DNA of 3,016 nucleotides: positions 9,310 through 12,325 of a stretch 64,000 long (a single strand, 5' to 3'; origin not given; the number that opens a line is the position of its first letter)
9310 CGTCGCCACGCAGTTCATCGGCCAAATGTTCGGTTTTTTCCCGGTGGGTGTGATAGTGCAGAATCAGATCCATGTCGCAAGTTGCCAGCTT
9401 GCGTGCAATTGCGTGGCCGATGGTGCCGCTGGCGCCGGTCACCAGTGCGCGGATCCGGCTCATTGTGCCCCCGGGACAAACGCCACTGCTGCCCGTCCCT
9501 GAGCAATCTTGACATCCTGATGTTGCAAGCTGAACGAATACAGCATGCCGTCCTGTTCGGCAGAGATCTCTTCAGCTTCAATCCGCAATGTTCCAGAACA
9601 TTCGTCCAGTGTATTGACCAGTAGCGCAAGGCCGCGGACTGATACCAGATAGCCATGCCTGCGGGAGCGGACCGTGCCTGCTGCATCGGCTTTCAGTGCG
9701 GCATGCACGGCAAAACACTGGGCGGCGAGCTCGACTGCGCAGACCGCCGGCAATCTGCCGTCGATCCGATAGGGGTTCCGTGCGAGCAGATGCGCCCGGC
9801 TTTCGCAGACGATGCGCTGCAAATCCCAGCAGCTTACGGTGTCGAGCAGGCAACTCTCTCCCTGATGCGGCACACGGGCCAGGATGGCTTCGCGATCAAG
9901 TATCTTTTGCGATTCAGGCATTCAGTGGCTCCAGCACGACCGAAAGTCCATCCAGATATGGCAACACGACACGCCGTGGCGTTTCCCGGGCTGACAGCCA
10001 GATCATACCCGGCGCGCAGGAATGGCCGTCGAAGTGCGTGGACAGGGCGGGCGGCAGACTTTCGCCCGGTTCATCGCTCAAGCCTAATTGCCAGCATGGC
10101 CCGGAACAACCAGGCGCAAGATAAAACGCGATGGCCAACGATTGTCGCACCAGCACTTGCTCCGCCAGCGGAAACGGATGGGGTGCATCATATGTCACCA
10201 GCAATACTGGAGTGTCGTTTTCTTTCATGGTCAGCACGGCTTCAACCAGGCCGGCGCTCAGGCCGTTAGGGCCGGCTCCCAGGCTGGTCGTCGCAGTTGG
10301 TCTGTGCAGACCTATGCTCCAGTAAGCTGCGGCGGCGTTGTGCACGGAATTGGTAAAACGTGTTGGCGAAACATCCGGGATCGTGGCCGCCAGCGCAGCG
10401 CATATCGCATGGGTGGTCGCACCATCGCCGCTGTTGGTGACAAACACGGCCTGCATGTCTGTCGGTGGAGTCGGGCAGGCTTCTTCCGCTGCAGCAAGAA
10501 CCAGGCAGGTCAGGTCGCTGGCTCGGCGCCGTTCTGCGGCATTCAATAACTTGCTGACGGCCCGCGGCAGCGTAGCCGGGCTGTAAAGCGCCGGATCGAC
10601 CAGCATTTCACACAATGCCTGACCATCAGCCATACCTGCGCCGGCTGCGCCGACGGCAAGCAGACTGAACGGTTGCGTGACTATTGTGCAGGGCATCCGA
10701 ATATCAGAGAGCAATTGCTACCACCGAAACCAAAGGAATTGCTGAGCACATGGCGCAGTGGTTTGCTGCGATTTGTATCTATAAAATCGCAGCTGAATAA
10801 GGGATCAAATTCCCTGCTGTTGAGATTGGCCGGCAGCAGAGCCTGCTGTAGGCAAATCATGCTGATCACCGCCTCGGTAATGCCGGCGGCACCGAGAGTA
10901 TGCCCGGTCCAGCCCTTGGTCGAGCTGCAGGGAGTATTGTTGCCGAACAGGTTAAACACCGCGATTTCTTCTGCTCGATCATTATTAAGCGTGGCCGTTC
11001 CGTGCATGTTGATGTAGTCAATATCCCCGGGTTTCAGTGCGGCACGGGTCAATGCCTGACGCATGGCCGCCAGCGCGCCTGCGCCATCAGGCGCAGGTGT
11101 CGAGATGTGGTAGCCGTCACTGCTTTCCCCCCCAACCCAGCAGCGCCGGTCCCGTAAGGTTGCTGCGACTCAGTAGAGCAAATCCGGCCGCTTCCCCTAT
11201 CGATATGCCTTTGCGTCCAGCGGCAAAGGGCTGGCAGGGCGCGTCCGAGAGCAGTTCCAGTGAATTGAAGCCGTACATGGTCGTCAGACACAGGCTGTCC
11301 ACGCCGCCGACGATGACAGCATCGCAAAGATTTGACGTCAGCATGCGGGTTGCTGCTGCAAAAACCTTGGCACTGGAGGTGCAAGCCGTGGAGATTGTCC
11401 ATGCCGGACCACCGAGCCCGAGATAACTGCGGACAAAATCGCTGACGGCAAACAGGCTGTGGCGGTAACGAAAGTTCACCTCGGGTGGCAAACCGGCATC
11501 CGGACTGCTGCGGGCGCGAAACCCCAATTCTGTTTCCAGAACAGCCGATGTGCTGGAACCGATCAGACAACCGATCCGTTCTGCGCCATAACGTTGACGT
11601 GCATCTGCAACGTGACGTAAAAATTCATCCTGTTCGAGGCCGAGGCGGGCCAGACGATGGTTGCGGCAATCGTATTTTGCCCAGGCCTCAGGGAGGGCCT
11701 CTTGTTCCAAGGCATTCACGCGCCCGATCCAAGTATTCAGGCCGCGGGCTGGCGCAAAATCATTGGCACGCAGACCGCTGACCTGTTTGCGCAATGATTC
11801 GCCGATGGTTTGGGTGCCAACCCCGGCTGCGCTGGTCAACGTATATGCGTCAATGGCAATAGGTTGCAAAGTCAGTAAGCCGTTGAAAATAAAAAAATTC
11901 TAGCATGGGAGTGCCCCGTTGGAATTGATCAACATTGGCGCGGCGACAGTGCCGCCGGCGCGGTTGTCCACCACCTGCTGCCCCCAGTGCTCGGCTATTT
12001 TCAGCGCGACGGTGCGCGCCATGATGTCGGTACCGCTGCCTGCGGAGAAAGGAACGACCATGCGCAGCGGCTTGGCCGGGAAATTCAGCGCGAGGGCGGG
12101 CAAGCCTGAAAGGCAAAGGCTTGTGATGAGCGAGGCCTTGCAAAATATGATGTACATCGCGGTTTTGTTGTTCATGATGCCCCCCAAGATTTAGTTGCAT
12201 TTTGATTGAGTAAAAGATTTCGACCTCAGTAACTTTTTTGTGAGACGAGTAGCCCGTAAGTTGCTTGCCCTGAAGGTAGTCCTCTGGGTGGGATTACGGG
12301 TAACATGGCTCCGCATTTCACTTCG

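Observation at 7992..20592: Aryl-polyene-like type-II PKS / lipid-export gene cluster in a reduced configuration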

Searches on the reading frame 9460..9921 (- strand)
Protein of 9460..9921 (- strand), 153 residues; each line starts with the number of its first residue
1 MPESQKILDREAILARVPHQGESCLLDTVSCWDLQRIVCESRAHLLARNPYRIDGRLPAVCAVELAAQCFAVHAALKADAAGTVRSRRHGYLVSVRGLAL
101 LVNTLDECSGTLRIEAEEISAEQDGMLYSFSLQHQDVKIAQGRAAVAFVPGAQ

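Call 5: search_protein_families(library=pfam, proteins=[window:9460-9921:-], max_evalue=0.01)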
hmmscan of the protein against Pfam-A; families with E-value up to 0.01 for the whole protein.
window:9460-9921:- (153 aa): 1 family
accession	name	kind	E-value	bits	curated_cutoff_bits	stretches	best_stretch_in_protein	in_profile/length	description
PF22817.2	ApeP-like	-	0.0089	16.1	27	0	17-131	11-122/158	ApeP dehydratase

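Call 9: search_protein_families(library=ncbifam, proteins=[window:9460-9921:-], max_evalue=0.01)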
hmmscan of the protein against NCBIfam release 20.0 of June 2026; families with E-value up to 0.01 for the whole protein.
window:9460-9921:- (153 aa): 0 families

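Call 40: search_solved_structures(query=window:9460-9921:-, max_evalue=1)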
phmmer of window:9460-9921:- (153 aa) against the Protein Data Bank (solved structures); distinct sequences matched with E-value up to 1: 0.

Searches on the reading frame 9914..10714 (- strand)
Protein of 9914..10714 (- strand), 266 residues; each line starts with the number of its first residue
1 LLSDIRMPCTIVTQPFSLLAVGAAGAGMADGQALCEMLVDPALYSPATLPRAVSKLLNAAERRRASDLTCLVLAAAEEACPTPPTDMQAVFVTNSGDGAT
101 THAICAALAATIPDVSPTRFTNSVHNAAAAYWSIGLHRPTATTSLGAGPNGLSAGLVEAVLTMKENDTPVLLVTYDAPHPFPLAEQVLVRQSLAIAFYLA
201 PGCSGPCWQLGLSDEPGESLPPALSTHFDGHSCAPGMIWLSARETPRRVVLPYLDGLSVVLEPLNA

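Call 5: search_protein_families(library=pfam, proteins=[window:9914-10714:-], max_evalue=0.01)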
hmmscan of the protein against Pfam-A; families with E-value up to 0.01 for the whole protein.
window:9914-10714:- (266 aa): 1 family
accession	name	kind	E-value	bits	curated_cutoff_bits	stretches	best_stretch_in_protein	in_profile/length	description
PF13723.12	Ketoacyl-synt_2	-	4.9e-30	105.2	25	1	53-213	18-174/223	Beta-ketoacyl synthase, N-terminal domain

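Call 9: search_protein_families(library=ncbifam, proteins=[window:9914-10714:-], max_evalue=0.01)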
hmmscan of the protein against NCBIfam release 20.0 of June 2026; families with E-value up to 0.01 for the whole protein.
window:9914-10714:- (266 aa): 0 families

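Call 38: search_solved_structures(query=window:9914-10714:-, max_evalue=1, show_alignments=2)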
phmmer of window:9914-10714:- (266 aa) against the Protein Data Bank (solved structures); distinct sequences matched with E-value up to 1: 2.
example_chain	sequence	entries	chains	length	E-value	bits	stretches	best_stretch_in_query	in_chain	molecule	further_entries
7f28_A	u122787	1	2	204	6e-09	39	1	53-188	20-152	Ketoacyl_synth_N domain-containing protein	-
6qsp_B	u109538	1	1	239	8.3e-06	28.7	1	90-224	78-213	Uncharacterized protein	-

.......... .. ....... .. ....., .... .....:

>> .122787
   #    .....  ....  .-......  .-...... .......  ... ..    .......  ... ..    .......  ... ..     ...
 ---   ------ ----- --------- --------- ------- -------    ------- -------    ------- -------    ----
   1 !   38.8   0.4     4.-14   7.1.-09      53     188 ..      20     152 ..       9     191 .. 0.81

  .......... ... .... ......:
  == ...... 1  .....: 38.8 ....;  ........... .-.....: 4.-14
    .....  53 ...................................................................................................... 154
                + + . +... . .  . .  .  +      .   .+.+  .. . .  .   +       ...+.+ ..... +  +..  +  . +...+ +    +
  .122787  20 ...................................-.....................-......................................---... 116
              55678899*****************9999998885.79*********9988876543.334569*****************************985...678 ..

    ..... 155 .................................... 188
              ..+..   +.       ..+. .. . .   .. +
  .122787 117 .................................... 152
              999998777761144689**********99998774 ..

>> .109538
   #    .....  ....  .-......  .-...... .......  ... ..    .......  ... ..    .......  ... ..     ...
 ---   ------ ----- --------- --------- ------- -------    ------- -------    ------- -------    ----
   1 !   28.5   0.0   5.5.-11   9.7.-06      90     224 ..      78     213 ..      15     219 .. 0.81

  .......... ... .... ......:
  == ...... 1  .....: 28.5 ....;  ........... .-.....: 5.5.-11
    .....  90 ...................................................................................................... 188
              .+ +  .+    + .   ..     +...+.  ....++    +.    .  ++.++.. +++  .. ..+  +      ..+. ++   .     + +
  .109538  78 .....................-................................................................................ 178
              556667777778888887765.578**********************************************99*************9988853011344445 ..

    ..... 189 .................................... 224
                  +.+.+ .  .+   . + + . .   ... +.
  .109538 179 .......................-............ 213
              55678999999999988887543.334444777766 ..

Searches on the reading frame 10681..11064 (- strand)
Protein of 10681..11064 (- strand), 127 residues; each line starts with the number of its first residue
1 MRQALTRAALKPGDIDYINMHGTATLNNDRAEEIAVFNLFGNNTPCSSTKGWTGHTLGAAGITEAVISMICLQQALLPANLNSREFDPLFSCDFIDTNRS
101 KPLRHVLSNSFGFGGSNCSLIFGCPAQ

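Call 5: search_protein_families(library=pfam, proteins=[window:10681-11064:-], max_evalue=0.01)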
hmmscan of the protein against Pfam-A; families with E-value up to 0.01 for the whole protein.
window:10681-11064:- (127 aa): 1 family
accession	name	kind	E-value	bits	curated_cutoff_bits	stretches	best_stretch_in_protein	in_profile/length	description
PF02801.28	Ketoacyl-synt_C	-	1.7e-22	80.1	20.8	1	1-82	31-117/119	Beta-ketoacyl synthase, C-terminal domain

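Call 9: search_protein_families(library=ncbifam, proteins=[window:10681-11064:-], max_evalue=0.01)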
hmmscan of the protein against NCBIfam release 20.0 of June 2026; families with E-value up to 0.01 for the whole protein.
window:10681-11064:- (127 aa): 18 families
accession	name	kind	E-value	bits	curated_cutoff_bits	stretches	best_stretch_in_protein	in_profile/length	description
NF006618.0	PRK09185.1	subfamily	4.2e-50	170.9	407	1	1-124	268-392/394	beta-ketoacyl-ACP synthase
TIGR03150.1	fabF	equivalog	2.5e-34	118.7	493.75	1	1-122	281-406/407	beta-ketoacyl-ACP synthase II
NF005589.0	PRK07314.1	subfamily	2.2e-33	115.7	387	1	1-123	284-410/413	beta-ketoacyl-ACP synthase II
NF005076.0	PRK06501.1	equivalog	1e-32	113.6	629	1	1-123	295-421/425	beta-ketoacyl-ACP synthase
NF006587.0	PRK09116.1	equivalog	4.2e-32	111.4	470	1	1-122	281-404/408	beta-ketoacyl-ACP synthase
NF006274.0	PRK08439.1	equivalog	7.3e-32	110.6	621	1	1-122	280-403/406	beta-ketoacyl-ACP synthase II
NF004618.0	PRK05952.1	equivalog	3.7e-31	108.4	455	1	2-121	262-379/384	beta-ketoacyl-ACP synthase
NF004970.0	PRK06333.1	subfamily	1.6e-27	96.5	525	1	1-122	294-419/424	beta-ketoacyl-ACP synthase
NF005935.0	PRK07967.1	equivalog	3.7e-27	95.2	630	1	1-122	280-401/406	beta-ketoacyl-ACP synthase I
NF005916.1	PRK07910.1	equivalog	2.4e-25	89.3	560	1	1-124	292-417/418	KasA/KasB family beta-ketoacyl-ACP synthase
NF005490.0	PRK07103.1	equivalog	3.1e-22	79.2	445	1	1-121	289-409/414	polyketide beta-ketoacyl:acyl carrier protein synthase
NF058662.1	cispenta_AmcF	equivalog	1.6e-20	73.4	325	1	1-122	242-367/369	cispentacin biosynthesis acyltransferase subunit AmcF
NF006434.0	PRK08722.1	equivalog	8.3e-19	67.7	759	1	1-122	284-411/414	beta-ketoacyl-ACP synthase II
NF045894.1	PKS_plus_SDR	equivalog_domain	6e-11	40.7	1740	1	2-86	289-379/1515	type I polyketide synthase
NF040607.1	mycolic_Pks13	equivalog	6.3e-08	30.5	2100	1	1-102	387-499/1680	polyketide synthase Pks13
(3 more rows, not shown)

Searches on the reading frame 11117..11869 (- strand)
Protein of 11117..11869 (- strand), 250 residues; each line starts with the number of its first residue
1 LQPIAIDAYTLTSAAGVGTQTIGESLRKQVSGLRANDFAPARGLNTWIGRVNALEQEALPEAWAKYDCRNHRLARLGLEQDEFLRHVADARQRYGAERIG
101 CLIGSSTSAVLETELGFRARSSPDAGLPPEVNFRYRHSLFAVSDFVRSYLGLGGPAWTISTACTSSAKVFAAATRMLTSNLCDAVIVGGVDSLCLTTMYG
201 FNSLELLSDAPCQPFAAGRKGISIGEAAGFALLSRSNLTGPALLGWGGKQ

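Call 5: search_protein_families(library=pfam, proteins=[window:11117-11869:-], max_evalue=0.01)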
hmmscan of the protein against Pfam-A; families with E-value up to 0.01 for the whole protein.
window:11117-11869:- (250 aa): 2 families
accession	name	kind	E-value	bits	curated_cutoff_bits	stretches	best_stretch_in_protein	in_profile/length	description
PF00109.32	ketoacyl-synt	-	1.1e-21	78.1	20.8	1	90-236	107-249/252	Beta-ketoacyl synthase, N-terminal domain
PF00108.29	Thiolase_N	-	0.00063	19.6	26.4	1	155-198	77-120/260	Thiolase, N-terminal domain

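Call 9: search_protein_families(library=ncbifam, proteins=[window:11117-11869:-], max_evalue=0.01)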
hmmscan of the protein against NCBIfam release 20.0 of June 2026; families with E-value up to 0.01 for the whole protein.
window:11117-11869:- (250 aa): 20 families
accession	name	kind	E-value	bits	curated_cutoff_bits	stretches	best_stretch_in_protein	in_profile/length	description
NF006618.0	PRK09185.1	subfamily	2.2e-80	270.6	407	1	1-247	2-246/394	beta-ketoacyl-ACP synthase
NF058662.1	cispenta_AmcF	equivalog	8.2e-12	44.8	325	1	139-236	105-202/369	cispentacin biosynthesis acyltransferase subunit AmcF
NF005589.0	PRK07314.1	subfamily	1.1e-10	40.9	387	1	142-234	143-242/413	beta-ketoacyl-ACP synthase II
NF045894.1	PKS_plus_SDR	equivalog_domain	1.3e-10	39.5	1740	1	146-235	156-247/1515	type I polyketide synthase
TIGR03150.1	fabF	equivalog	1.4e-10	40.4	493.75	1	146-233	144-238/407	beta-ketoacyl-ACP synthase II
NF004970.0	PRK06333.1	subfamily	6.6e-09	35.1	525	1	150-233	160-251/424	beta-ketoacyl-ACP synthase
NF004618.0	PRK05952.1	equivalog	3.7e-08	32.7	455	1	87-236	69-221/384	beta-ketoacyl-ACP synthase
NF006434.0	PRK08722.1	equivalog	1.9e-07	30.3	759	1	96-233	98-241/414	beta-ketoacyl-ACP synthase II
NF004798.0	PRK06147.1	equivalog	8.3e-07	28.5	342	1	159-247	130-216/349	3-oxoacyl-(acyl carrier protein) synthase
NF006587.0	PRK09116.1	equivalog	1.5e-06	27.2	470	1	15-233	15-240/408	beta-ketoacyl-ACP synthase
NF005935.0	PRK07967.1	equivalog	1.7e-06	27.2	630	1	2-208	2-207/406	beta-ketoacyl-ACP synthase I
NF053555.1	prodigi_MBC_PigJ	equivalog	3.5e-06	25.6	900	1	147-238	497-589/759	prodigiosin MBC biosynthesis protein PigJ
NF006274.0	PRK08439.1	equivalog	4.7e-06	25.6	621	1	143-233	142-239/406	beta-ketoacyl-ACP synthase II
NF040607.1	mycolic_Pks13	equivalog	1.2e-05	22.9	2100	1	150-235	258-346/1680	polyketide synthase Pks13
NF005490.0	PRK07103.1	equivalog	6.1e-05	22.3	445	1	77-235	80-250/414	polyketide beta-ketoacyl:acyl carrier protein synthase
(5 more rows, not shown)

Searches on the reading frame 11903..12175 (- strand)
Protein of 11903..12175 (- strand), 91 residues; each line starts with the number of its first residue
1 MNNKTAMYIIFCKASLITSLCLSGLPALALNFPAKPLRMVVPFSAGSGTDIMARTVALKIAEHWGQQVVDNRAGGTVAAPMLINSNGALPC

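Call 9: search_protein_families(library=ncbifam, proteins=[window:11903-12175:-], max_evalue=0.01)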
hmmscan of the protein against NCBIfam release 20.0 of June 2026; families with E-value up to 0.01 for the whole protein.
seq(91 aa): 0 families

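Call 56: search_protein_families(library=pfam, proteins=[window:11903-12175:-], max_evalue=1)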
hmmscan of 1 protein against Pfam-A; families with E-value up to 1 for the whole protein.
seq(91 aa): 0 families

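Call 58: search_dna_similar(query=window:11903-12175:-, collection=plasmids, mode=protein, max_rows=8, max_evalue=0.001)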
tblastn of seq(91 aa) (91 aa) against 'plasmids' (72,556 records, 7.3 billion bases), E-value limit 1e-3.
In 4 record(s) the limit of 40 matching pieces per record was reached: places in those records are undercounted.
Records with a match: 377; places in all: 1018; records where one place covers at least 80% of the query: 28.
Best place of each record, by identity: <60% 377.
By first word of the organism name: Sinorhizobium 116; Cupriavidus 30; Roseomonas 20; Paracoccus 18; Variovorax 14; Rhizobium 13; Shinella 11; Azospirillum 11; Ensifer 9; Achromobacter 8; and 56 more.
By predicted mobility (MOB-suite, as given by PLSDB): non-mobilizable 191; conjugative 120; mobilizable 66.
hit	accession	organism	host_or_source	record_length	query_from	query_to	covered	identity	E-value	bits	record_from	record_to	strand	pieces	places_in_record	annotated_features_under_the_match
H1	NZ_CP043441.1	Cupriavidus campinensis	cell culture,soil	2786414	10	85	84%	50.6%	5e-10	61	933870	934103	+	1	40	none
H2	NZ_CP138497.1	Variovorax boronicumulans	Legume root,PacBio whole genome assembly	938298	2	86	93%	40.4%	3e-7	53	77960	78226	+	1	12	tripartite tricarboxylate transporter substrate binding protein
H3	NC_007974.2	Cupriavidus metallidurans CH34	-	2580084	3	79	85%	44.2%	1e-8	57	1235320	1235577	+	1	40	none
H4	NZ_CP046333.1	Cupriavidus metallidurans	sedimentation pond in a zinc factory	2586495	3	79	85%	44.2%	1e-8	57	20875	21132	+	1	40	none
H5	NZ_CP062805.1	Cupriavidus basilensis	Cell culture,Sediment of a freshwater ...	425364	3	85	91%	39.5%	6e-9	58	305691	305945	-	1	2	tripartite tricarboxylate transporter substrate binding protein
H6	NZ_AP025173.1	Cupriavidus sp. P-10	-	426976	3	85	91%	39.5%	6e-9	58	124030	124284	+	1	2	tripartite tricarboxylate transporter substrate binding protein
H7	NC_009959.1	Dinoroseobacter shibae DFL 12 = DSM 16493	-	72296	7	82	84%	43.0%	2e-6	50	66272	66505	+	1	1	tripartite tricarboxylate transporter substrate binding protein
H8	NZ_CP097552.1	Dinoroseobacter shibae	Alexandrium ostenfeldii,pure culture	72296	7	82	84%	43.0%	2e-6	50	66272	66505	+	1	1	tripartite tricarboxylate transporter substrate binding protein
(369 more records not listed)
